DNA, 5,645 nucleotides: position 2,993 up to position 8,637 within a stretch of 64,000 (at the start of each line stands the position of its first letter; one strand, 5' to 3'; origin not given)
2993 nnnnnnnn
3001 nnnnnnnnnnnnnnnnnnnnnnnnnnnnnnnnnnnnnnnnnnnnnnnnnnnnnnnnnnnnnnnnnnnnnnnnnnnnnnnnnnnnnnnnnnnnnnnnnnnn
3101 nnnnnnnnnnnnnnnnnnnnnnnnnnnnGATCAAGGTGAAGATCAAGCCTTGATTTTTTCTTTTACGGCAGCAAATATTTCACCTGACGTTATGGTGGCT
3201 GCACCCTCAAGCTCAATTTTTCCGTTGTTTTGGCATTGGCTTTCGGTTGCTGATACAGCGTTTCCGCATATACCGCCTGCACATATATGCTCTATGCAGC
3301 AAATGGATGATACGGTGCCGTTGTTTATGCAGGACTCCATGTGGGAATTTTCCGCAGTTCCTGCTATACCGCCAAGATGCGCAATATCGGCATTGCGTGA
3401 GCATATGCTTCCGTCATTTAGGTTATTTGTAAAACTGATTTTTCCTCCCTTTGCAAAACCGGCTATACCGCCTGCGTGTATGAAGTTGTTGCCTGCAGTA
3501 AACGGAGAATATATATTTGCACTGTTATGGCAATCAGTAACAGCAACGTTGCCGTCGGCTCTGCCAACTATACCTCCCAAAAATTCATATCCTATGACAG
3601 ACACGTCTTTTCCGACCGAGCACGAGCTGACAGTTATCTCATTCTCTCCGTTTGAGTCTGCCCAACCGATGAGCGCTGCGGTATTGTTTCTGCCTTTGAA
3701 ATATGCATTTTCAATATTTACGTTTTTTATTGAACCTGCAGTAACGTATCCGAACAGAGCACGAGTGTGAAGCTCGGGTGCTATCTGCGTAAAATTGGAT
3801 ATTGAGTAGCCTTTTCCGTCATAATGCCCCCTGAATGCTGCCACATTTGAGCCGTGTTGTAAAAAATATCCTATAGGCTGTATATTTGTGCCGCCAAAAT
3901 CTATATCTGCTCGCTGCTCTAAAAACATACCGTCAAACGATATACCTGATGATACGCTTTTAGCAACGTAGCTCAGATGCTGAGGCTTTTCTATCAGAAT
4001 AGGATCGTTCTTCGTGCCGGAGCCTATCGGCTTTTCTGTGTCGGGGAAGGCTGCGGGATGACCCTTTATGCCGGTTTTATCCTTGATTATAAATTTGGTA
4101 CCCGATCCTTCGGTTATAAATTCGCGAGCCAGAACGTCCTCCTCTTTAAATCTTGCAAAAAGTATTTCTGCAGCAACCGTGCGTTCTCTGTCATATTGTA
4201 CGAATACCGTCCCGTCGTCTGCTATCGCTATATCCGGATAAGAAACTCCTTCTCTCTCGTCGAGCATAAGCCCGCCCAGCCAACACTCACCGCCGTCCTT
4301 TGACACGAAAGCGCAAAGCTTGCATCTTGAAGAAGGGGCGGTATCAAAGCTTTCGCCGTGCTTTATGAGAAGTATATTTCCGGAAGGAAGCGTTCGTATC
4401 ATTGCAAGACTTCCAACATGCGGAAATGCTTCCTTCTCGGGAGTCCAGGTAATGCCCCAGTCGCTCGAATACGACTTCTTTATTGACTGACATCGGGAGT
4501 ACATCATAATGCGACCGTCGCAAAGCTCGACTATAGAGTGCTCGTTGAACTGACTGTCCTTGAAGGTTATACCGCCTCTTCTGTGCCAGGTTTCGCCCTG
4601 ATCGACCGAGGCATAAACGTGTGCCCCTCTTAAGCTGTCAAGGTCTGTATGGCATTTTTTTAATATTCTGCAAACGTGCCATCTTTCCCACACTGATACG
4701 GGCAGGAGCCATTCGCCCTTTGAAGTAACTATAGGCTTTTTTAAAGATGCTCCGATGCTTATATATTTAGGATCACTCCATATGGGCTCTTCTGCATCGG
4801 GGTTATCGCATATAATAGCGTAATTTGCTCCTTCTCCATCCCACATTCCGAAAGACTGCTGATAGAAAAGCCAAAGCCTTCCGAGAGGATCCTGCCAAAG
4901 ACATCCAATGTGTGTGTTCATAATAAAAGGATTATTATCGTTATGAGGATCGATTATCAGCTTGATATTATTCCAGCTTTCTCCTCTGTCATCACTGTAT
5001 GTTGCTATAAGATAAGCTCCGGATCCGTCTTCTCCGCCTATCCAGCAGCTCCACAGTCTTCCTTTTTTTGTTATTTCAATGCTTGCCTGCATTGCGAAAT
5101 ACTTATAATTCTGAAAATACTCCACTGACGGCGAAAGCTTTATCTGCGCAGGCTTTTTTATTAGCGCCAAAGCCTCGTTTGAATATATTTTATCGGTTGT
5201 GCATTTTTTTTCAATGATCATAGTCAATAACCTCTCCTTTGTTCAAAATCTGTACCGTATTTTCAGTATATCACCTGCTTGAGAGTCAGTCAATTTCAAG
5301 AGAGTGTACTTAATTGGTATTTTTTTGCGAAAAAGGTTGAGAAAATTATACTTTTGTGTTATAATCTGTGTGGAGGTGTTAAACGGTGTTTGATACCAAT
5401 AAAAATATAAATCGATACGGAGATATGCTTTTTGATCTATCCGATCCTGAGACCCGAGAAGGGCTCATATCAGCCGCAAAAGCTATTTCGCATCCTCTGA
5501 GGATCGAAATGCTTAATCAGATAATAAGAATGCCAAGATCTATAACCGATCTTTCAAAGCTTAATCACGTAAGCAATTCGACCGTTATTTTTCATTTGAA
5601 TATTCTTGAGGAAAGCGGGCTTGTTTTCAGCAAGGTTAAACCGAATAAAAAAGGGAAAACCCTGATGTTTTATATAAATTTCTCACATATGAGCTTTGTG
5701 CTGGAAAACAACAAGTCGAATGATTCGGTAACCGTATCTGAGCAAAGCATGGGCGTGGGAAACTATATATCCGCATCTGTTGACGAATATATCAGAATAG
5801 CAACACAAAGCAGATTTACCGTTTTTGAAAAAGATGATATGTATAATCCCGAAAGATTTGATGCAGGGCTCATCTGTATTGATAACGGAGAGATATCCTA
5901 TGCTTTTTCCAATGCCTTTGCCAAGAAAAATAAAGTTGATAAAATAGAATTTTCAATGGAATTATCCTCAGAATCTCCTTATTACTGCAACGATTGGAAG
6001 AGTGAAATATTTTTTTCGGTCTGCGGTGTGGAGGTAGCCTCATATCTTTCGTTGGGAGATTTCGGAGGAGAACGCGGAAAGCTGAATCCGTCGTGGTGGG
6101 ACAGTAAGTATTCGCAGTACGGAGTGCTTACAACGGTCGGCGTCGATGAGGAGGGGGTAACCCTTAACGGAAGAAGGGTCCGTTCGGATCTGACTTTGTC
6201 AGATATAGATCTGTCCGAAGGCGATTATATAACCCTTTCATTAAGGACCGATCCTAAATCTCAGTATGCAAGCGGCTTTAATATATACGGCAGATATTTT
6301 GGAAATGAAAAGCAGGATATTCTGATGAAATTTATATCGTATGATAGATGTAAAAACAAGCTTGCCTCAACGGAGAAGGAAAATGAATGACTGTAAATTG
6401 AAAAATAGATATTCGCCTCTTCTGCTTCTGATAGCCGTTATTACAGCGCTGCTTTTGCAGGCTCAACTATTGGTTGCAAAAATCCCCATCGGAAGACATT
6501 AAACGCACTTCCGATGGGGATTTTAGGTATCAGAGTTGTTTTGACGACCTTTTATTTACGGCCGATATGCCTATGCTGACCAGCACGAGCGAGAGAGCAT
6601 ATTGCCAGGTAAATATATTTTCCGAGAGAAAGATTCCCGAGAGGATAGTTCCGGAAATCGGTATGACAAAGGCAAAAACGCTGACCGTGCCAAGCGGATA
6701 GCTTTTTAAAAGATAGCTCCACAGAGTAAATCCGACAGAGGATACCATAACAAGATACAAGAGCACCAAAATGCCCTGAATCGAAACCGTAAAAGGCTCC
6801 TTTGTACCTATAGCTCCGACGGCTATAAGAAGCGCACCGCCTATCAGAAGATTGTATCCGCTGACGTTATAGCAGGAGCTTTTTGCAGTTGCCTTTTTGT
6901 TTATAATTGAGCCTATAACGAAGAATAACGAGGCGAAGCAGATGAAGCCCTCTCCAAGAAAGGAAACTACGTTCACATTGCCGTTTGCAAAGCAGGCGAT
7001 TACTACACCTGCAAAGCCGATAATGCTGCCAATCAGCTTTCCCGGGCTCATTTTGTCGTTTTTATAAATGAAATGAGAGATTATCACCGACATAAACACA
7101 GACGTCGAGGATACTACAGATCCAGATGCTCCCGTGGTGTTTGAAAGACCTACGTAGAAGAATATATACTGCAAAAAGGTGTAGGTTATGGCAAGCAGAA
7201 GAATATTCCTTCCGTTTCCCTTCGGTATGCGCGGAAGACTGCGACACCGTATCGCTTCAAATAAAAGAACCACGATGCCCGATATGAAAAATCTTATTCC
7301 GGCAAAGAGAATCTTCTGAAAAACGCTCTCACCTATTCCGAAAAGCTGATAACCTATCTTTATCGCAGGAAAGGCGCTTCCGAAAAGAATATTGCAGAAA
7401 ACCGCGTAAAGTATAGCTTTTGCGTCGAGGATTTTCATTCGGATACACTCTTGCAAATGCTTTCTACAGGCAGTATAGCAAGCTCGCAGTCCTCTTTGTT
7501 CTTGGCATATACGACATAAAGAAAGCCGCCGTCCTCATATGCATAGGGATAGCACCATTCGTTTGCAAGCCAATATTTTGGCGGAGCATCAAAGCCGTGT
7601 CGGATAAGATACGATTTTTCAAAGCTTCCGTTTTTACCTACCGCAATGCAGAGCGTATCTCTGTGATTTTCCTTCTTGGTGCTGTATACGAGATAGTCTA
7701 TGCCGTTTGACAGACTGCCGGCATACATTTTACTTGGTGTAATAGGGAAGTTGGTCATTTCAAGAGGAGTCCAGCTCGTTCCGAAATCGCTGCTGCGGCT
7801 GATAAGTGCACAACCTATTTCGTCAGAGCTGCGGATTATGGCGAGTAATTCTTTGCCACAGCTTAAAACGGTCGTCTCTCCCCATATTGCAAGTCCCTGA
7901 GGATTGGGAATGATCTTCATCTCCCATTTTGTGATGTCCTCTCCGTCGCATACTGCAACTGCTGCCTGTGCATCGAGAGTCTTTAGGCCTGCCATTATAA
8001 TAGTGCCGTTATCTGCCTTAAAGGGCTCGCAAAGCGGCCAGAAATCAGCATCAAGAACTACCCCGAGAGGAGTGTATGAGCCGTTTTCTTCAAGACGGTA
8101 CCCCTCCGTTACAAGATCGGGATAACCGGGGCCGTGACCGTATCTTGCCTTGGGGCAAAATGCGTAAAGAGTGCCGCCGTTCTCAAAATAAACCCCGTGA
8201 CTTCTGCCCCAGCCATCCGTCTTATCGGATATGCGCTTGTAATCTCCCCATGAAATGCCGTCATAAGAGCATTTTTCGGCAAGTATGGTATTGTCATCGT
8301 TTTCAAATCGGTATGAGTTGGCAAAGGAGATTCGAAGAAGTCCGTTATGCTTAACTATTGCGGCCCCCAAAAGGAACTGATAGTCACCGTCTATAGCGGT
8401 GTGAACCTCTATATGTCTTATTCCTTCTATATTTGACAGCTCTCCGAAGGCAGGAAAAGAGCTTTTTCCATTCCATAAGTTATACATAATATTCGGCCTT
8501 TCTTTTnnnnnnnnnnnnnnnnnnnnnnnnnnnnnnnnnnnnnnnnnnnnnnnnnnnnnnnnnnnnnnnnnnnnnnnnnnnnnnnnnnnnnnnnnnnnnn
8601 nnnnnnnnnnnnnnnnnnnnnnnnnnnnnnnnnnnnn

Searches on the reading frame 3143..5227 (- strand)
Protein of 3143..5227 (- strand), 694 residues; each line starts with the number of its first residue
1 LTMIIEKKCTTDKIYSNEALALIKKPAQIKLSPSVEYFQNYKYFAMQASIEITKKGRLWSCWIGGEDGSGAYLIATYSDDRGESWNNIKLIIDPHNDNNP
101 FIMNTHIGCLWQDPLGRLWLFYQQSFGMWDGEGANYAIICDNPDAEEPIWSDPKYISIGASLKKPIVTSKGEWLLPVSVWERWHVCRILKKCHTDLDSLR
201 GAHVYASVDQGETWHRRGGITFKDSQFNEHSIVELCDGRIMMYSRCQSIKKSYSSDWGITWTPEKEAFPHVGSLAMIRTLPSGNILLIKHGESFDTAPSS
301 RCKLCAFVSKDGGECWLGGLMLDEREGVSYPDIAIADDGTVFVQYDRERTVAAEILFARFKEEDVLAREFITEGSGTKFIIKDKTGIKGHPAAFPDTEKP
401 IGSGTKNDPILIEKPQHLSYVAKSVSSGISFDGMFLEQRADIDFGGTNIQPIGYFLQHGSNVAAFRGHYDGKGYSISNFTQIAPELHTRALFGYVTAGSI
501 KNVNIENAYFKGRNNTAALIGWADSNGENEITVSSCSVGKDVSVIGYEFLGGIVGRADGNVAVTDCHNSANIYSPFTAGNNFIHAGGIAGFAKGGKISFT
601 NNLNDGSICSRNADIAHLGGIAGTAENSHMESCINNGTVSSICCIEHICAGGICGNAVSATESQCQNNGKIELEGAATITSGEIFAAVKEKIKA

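Call 3: search_protein_families(library=pfam, proteins=[window:3143-5227:-], max_evalue=0.01)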
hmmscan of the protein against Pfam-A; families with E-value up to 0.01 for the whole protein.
window:3143-5227:- (694 aa): 4 families
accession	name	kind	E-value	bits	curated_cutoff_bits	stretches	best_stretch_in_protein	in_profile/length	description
PF13088.12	BNR_2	-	3.3e-26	92.7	31.4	1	56-343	1-277/277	BNR repeat-like domain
PF02012.26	BNR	-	5.9e-06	25.9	27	0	205-216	1-12/12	BNR/Asp-box repeat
PF15902.12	Sortilin-Vps10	-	3.7e-05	23.1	33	1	203-317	2-110/446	Sortilin, neurotensin receptor 3,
PF07581.17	Glug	-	0.00079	20.1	20.5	0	550-572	5-27/28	The GLUG motif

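Call 4: search_protein_families(library=ncbifam, proteins=[window:3143-5227:-], max_evalue=0.01)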
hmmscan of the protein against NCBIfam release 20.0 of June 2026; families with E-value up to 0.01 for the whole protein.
window:3143-5227:- (694 aa): 0 families

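Call 68: search_protein_families(library=padloc, proteins=[window:3143-5227:-], max_evalue=0.001)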
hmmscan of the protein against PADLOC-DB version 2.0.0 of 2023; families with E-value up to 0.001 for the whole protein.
window:3143-5227:- (694 aa): 0 families

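Call 75: search_protein_families(library=pfam, proteins=[window:3143-5227:-], max_evalue=10)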
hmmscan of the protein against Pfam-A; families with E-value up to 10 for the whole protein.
window:3143-5227:- (694 aa): 6 families
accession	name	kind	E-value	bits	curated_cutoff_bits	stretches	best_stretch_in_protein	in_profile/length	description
PF13088.12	BNR_2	-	3.3e-26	92.7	31.4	1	56-343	1-277/277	BNR repeat-like domain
PF02012.26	BNR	-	5.9e-06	25.9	27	3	205-216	1-12/12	BNR/Asp-box repeat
PF15902.12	Sortilin-Vps10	-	3.7e-05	23.1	33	1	203-317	2-110/446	Sortilin, neurotensin receptor 3,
PF07581.17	Glug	-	0.00079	20.1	20.5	2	550-572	5-27/28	The GLUG motif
PF20628.3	Dyp_perox_C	-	0.054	13.7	20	1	325-380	102-160/166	Dyp-type peroxidase, C-terminal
PF13859.12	BNR_3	-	0.06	13.2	27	1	204-267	153-216/308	BNR repeat-like domain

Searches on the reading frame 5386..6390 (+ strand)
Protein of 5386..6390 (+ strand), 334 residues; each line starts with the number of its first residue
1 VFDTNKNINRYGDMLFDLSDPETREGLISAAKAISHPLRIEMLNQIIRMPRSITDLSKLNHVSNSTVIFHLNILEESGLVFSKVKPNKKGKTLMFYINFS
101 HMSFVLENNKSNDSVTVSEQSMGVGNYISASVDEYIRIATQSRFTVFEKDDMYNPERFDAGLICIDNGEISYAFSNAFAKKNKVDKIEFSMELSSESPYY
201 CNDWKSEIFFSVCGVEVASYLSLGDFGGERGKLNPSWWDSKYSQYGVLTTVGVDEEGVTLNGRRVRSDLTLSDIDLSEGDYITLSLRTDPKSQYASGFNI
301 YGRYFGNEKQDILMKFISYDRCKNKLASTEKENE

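Call 3: search_protein_families(library=pfam, proteins=[window:5386-6390:+], max_evalue=0.01)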
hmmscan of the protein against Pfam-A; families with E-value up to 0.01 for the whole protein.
window:5386-6390:+ (334 aa): 2 families
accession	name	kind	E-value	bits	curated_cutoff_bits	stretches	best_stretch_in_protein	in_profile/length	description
PF01022.26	HTH_5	-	7.2e-09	35.8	22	1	37-80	2-45/47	Bacterial regulatory protein, arsR family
PF12840.13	HTH_20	-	7.3e-06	26.3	27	1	34-80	1-48/51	Helix-turn-helix domain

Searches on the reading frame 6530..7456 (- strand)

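Call 13: search_protein_families(library=pfam, proteins=[window:6530-7456:-], max_evalue=0.001)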
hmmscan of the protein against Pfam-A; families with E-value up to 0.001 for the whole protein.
window:6530-7456:- (308 aa): 1 family
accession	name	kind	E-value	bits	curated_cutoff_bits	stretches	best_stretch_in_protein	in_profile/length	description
PF00892.27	EamA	-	4.5e-28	98.7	28.2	2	168-300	3-133/135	EamA-like transporter family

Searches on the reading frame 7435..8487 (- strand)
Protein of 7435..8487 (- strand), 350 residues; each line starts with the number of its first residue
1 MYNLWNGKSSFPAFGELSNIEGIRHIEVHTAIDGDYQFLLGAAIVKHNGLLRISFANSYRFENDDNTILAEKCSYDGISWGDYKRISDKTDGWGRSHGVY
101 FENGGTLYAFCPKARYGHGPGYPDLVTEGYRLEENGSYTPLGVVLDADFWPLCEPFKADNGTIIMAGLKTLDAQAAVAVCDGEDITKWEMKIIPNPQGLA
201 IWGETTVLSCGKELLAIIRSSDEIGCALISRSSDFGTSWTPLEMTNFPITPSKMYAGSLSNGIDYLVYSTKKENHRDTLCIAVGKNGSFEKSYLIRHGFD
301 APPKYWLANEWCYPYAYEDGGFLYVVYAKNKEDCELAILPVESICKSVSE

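Call 3: search_protein_families(library=pfam, proteins=[window:7435-8487:-], max_evalue=0.01)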
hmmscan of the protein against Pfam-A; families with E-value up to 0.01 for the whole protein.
window:7435-8487:- (350 aa): 1 family
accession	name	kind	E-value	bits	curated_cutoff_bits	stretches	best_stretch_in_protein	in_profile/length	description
PF13088.12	BNR_2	-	4.6e-14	52.9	31.4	1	153-323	114-275/277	BNR repeat-like domain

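Call 4: search_protein_families(library=ncbifam, proteins=[window:7435-8487:-], max_evalue=0.01)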
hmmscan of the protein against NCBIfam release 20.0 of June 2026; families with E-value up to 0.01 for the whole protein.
window:7435-8487:- (350 aa): 0 families

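Call 47: search_solved_structures(query=window:7435-8487:-, max_evalue=1)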
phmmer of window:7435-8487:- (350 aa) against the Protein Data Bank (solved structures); distinct sequences matched with E-value up to 1: 1.
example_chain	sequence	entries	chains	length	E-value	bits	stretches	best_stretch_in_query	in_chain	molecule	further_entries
3trh_A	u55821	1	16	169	0.29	13.1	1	197-291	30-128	Phosphoribosylaminoimidazole carboxylase carboxyltransferase subunit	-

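Call 75: search_protein_families(library=pfam, proteins=[window:7435-8487:-], max_evalue=10)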
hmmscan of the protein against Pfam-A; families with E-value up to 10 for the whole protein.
window:7435-8487:- (350 aa): 1 family
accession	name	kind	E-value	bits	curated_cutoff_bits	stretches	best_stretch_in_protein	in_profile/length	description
PF13088.12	BNR_2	-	4.6e-14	52.9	31.4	1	153-323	114-275/277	BNR repeat-like domain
